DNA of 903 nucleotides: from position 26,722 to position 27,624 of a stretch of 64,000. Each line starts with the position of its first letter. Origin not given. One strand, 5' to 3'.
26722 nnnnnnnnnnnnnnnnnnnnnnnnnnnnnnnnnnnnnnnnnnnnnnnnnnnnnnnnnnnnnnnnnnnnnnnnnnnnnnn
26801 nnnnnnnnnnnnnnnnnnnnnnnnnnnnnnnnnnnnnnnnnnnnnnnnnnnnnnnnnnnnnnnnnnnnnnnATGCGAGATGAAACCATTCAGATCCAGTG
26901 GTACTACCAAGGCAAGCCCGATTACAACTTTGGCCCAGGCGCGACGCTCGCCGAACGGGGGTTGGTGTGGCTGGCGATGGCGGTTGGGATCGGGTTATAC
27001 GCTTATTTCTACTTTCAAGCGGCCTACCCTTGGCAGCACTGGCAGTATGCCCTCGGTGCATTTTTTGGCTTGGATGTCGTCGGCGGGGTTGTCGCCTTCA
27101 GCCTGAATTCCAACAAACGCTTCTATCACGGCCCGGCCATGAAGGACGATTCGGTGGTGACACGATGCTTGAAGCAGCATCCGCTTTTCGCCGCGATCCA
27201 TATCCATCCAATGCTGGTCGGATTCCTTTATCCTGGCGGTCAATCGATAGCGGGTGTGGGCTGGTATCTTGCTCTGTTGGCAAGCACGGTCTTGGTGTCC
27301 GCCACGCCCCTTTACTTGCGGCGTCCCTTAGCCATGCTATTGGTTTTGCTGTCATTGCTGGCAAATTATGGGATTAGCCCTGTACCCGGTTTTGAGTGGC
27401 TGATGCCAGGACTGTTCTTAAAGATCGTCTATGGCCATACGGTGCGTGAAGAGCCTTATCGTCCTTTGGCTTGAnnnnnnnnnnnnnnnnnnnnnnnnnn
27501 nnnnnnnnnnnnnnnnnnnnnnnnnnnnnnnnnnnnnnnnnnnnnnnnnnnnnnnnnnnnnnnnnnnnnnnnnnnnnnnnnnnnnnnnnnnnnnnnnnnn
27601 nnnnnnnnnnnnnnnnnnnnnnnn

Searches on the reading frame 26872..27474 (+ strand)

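Call 8: search_protein_families(library=pfam, proteins=[window:26872-27474:+], max_evalue=0.00001)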
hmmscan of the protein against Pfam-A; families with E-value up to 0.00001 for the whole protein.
window:26872-27474:+ (200 aa): 0 families

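Call 30: search_protein_families(library=pfam, proteins=[window:26872-27474:+], max_evalue=10)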
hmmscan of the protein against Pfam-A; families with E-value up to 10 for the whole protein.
window:26872-27474:+ (200 aa): 1 family
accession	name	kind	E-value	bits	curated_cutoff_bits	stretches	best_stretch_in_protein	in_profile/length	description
PF04366.17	Ysc84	-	0.089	13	25.1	1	60-98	71-109/127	Las17-binding protein actin regulator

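Call 89: search_protein_families(library=ncbifam, proteins=[window:26872-27474:+], max_evalue=0.00001)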
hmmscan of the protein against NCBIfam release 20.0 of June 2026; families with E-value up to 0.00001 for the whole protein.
window:26872-27474:+ (200 aa): 0 families
